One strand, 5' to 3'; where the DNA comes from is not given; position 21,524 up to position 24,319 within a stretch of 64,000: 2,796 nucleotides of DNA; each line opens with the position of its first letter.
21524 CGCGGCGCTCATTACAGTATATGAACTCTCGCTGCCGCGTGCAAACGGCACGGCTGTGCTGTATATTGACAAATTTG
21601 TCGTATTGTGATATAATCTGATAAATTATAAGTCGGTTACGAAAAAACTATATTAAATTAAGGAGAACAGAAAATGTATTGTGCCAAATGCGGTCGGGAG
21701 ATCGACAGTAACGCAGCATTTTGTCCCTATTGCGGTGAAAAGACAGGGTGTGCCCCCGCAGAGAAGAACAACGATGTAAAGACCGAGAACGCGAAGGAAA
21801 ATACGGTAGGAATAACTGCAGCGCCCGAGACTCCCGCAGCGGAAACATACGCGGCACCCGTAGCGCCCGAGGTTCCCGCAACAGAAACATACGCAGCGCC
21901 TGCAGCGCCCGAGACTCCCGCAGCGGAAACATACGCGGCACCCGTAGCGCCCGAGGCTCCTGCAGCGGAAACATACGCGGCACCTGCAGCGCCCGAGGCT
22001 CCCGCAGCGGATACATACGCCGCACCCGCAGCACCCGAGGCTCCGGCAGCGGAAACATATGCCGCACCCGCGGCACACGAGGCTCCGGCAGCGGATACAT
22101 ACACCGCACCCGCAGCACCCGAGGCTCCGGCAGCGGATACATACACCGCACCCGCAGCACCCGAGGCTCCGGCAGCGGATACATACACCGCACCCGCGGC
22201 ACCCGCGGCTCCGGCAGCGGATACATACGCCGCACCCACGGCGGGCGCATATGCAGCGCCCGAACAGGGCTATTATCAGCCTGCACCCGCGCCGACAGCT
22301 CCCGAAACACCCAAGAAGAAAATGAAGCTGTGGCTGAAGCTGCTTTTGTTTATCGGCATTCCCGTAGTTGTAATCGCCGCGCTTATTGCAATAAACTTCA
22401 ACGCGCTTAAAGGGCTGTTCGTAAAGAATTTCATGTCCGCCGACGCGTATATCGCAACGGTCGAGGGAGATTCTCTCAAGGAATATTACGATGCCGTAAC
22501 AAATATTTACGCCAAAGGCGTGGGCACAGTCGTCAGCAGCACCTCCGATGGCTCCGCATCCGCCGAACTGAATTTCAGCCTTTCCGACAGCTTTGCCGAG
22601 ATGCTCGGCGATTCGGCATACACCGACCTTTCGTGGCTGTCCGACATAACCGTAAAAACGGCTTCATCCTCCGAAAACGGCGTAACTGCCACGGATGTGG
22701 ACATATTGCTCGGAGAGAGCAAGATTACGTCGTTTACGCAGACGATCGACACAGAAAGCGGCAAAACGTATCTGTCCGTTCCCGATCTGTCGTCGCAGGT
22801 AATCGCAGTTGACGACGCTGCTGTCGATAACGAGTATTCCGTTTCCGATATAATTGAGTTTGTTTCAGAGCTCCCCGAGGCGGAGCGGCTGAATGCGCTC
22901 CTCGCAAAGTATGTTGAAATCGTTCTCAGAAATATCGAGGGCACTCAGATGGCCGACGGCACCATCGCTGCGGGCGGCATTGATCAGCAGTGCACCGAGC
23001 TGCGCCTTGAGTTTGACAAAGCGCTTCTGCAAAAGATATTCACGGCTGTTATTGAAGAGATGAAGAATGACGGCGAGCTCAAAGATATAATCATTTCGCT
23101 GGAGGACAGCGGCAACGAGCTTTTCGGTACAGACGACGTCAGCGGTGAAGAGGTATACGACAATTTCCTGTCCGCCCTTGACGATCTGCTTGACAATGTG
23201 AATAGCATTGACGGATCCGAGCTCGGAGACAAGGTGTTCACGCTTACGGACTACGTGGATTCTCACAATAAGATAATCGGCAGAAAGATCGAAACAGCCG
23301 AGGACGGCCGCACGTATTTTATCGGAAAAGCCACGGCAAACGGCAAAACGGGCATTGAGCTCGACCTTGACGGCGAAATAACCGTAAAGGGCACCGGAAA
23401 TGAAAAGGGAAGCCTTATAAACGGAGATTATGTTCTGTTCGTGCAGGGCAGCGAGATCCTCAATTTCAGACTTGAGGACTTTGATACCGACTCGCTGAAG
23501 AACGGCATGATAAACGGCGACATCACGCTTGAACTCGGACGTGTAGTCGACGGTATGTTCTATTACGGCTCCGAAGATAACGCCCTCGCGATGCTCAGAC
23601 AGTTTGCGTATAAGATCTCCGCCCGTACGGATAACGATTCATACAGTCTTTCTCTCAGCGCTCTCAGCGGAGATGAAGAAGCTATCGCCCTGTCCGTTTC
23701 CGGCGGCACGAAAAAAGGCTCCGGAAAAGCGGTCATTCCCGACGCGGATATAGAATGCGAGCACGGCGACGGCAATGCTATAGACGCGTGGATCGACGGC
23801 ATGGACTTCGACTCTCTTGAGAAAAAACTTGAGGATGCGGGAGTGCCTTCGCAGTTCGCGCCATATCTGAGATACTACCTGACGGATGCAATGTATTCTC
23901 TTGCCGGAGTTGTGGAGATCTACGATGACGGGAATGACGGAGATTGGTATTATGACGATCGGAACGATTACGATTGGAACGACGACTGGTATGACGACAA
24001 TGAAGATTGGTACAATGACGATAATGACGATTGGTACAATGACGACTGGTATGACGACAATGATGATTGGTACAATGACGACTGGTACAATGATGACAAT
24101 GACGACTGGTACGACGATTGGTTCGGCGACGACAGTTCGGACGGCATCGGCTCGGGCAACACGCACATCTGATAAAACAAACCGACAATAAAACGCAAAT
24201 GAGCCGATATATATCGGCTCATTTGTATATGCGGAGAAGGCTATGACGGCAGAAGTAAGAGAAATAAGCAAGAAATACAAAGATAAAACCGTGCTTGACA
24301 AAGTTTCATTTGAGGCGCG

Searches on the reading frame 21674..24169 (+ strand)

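Call 60: search_protein_families(library=pfam, proteins=[window:21674-24169:+], max_evalue=0.001)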
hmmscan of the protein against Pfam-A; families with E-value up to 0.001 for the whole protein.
window:21674-24169:+ (832 aa): 3 families
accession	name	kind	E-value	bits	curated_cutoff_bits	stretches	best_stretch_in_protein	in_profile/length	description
PF13240.11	Zn_Ribbon_1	-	1.7e-06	28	25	1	2-22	1-21/23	zinc-ribbon domain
PF24460.1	DUF7575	-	5.5e-06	26.1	28.5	1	3-23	6-26/28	Domain of unknown function (DUF7575)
PF13248.11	Zn_ribbon_3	-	0.00082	19.2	27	0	2-23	4-25/26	zinc-ribbon domain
